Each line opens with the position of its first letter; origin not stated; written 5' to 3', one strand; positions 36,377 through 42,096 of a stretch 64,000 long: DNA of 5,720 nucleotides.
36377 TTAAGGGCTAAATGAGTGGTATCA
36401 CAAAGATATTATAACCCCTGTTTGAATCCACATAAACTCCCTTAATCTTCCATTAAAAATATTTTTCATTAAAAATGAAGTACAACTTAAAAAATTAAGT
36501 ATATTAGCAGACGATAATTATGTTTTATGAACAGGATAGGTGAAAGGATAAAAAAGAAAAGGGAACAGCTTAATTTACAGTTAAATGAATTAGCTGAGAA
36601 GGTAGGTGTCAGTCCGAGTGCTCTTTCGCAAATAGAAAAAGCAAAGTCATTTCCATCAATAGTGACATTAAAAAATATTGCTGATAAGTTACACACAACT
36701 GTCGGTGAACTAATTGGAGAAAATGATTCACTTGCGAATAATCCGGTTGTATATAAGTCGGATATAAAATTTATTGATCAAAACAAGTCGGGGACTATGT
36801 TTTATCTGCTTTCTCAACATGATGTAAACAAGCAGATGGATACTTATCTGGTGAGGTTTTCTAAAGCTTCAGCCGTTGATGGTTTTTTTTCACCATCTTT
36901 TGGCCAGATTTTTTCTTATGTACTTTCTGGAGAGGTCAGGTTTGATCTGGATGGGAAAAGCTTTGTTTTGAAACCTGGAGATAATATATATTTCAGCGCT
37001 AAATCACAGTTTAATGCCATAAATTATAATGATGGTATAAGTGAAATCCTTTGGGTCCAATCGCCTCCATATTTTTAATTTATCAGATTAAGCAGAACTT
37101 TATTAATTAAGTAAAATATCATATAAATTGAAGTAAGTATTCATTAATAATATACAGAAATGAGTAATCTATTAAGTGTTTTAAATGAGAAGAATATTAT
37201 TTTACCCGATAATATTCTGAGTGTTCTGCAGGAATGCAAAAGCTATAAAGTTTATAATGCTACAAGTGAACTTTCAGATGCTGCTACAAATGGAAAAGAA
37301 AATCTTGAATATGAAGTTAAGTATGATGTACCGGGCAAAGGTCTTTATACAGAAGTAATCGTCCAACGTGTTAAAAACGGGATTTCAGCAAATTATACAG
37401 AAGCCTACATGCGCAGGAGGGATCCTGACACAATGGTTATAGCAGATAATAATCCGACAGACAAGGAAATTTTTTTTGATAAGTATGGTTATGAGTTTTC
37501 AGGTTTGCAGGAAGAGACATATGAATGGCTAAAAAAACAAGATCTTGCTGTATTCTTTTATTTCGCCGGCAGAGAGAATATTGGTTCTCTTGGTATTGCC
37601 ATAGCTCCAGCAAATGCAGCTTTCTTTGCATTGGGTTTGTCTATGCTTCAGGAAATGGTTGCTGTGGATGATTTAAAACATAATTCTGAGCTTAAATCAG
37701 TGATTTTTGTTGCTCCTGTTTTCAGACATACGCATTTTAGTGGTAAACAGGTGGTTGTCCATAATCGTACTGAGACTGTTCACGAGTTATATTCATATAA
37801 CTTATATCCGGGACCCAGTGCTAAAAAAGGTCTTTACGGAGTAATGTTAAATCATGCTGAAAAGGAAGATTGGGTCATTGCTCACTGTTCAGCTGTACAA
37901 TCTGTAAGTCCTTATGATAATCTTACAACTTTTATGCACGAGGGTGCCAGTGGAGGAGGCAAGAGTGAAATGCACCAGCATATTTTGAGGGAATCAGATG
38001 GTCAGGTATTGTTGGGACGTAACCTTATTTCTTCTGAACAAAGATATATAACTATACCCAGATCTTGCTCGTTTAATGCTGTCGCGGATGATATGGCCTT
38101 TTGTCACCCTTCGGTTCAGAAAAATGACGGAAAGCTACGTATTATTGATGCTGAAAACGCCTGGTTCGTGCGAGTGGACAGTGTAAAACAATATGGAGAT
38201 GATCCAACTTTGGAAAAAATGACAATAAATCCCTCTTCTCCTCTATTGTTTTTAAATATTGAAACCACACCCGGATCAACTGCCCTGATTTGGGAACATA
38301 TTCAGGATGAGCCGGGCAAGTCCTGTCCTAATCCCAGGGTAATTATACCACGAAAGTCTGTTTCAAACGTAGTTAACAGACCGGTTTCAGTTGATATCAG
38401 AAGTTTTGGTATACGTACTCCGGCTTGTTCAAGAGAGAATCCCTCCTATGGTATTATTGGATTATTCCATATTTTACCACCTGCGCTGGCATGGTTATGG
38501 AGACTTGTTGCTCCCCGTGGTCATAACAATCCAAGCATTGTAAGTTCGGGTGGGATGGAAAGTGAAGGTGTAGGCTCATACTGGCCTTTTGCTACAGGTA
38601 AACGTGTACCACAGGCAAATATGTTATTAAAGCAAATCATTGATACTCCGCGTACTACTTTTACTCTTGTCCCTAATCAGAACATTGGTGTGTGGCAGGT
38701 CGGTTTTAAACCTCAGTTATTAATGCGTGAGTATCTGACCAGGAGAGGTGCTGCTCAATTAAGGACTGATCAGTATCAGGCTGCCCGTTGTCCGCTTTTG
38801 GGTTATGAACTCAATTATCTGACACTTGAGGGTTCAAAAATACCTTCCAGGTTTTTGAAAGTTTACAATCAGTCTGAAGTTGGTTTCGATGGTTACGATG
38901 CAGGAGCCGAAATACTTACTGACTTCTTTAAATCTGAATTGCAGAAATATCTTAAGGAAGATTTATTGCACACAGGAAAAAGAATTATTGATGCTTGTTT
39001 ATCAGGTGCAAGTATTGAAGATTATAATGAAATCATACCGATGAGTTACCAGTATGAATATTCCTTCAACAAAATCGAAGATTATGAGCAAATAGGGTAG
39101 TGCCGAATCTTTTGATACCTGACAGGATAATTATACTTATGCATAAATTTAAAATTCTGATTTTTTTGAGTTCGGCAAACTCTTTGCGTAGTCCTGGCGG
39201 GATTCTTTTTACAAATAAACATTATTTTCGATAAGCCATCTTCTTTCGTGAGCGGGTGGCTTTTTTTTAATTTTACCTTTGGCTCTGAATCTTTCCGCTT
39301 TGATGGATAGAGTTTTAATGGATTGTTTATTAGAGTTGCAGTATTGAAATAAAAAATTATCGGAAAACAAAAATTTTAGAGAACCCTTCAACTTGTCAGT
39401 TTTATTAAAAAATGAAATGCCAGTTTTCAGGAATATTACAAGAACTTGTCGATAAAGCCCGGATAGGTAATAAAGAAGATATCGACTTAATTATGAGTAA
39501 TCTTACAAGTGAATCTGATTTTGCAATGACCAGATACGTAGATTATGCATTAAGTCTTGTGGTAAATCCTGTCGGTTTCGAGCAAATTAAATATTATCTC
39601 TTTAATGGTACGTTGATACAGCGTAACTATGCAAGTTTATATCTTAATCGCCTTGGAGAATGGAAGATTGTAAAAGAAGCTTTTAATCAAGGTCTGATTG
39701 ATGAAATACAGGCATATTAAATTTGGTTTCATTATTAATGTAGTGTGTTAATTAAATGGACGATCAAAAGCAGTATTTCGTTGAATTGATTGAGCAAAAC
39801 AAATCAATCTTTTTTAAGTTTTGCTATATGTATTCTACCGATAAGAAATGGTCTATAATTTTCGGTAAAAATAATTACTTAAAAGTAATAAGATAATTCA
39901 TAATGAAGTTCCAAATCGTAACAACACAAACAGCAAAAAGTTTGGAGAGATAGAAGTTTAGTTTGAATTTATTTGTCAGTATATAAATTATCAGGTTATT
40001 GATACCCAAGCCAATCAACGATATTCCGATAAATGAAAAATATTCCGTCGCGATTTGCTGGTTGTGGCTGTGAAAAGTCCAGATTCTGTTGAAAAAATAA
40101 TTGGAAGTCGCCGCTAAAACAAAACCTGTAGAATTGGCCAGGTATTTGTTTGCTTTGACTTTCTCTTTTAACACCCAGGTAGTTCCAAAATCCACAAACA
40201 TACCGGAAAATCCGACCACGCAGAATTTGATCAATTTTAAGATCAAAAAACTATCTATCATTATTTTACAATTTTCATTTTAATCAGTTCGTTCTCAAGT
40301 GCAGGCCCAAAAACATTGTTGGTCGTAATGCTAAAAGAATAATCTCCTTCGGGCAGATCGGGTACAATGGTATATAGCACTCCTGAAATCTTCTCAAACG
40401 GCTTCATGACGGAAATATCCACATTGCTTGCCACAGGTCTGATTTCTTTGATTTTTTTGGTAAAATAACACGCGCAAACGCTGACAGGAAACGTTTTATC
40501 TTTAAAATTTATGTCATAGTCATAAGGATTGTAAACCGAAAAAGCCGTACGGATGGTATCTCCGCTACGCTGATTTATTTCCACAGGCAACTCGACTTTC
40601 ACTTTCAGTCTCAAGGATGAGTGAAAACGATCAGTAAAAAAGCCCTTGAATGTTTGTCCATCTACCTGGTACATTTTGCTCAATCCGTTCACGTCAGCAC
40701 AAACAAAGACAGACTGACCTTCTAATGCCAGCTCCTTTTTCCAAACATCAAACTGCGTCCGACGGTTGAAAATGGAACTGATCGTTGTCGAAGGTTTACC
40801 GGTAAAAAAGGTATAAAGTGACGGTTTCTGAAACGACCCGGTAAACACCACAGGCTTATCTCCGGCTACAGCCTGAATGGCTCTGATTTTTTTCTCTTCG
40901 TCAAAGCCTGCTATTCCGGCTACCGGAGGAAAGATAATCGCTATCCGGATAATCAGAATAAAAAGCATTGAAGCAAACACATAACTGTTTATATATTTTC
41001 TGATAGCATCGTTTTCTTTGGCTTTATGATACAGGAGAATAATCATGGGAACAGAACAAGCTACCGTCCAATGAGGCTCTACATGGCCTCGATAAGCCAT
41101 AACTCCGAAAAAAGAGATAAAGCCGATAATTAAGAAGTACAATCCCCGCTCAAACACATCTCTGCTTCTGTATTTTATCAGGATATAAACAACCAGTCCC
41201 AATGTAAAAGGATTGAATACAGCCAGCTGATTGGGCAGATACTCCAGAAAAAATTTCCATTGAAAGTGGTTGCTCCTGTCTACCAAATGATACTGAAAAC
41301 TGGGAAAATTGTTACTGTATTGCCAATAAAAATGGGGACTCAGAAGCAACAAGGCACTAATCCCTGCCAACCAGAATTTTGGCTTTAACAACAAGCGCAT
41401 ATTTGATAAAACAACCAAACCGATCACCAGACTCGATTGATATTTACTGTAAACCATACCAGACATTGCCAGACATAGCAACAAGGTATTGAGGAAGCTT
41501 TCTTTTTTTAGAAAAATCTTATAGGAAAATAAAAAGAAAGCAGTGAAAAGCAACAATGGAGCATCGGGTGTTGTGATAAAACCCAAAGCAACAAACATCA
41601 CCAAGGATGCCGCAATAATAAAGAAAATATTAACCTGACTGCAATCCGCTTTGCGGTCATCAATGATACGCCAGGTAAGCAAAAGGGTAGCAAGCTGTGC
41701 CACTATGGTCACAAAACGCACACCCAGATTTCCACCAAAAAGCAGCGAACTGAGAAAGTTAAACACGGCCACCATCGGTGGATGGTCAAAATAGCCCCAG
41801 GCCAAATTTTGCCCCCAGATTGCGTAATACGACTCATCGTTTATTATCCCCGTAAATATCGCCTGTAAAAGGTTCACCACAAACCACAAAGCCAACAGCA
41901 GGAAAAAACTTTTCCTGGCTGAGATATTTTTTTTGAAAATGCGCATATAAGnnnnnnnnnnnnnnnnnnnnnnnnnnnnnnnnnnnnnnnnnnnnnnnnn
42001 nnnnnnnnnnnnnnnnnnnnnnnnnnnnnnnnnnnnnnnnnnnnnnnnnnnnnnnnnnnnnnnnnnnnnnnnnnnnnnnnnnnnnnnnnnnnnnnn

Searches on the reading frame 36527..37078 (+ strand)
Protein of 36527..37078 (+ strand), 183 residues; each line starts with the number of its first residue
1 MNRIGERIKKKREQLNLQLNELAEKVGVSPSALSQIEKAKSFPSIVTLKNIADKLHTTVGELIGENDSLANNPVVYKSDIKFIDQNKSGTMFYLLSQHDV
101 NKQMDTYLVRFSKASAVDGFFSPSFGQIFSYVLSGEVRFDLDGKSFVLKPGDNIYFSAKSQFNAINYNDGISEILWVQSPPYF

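Call 24: search_protein_families(library=pfam, proteins=[window:36527-37078:+], max_evalue=0.001)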
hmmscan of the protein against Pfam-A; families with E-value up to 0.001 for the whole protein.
window:36527-37078:+ (183 aa): 6 families
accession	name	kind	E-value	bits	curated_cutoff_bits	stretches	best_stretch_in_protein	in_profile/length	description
PF01381.28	HTH_3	-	6e-14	52.2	23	1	8-62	1-55/55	Helix-turn-helix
PF12844.13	HTH_19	-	5.5e-10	39.4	30.2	1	5-55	1-51/64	Helix-turn-helix domain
PF07883.17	Cupin_2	-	4e-09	36.5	27.2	1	128-177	20-69/70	Cupin domain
PF13560.12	HTH_31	-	6.3e-08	33.2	27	1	4-60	2-59/64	Helix-turn-helix domain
PF13443.12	HTH_26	-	5.3e-05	23.8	22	1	7-63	1-58/63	Cro/C1-type HTH DNA-binding domain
PF05899.18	Cupin_3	-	0.00012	22.2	23.5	1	129-161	28-61/74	EutQ-like cupin domain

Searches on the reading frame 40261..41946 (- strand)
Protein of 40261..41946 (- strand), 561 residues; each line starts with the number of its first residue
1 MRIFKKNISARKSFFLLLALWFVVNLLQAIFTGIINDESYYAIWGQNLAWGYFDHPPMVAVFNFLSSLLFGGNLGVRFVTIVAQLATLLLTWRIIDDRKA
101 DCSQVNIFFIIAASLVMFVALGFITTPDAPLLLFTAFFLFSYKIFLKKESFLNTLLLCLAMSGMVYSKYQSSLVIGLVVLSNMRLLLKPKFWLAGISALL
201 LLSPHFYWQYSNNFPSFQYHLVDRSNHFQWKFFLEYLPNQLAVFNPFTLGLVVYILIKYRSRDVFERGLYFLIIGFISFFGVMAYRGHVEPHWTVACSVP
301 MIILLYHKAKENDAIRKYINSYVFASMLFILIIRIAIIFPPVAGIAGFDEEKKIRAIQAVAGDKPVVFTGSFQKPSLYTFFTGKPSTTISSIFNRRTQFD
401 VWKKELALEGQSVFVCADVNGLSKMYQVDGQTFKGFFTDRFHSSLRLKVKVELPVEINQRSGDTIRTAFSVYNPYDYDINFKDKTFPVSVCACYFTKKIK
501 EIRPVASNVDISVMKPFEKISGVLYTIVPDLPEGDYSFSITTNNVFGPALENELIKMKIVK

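Call 53: search_protein_families(library=pfam, proteins=[window:40261-41946:-], max_evalue=0.0001)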
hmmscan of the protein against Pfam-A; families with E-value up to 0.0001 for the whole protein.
window:40261-41946:- (561 aa): 1 family
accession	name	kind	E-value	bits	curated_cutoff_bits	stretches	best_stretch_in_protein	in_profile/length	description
PF13231.12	PMT_2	-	2e-15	57.8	26.1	1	54-208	1-160/160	Dolichyl-phosphate-mannose-protein mannosyltransferase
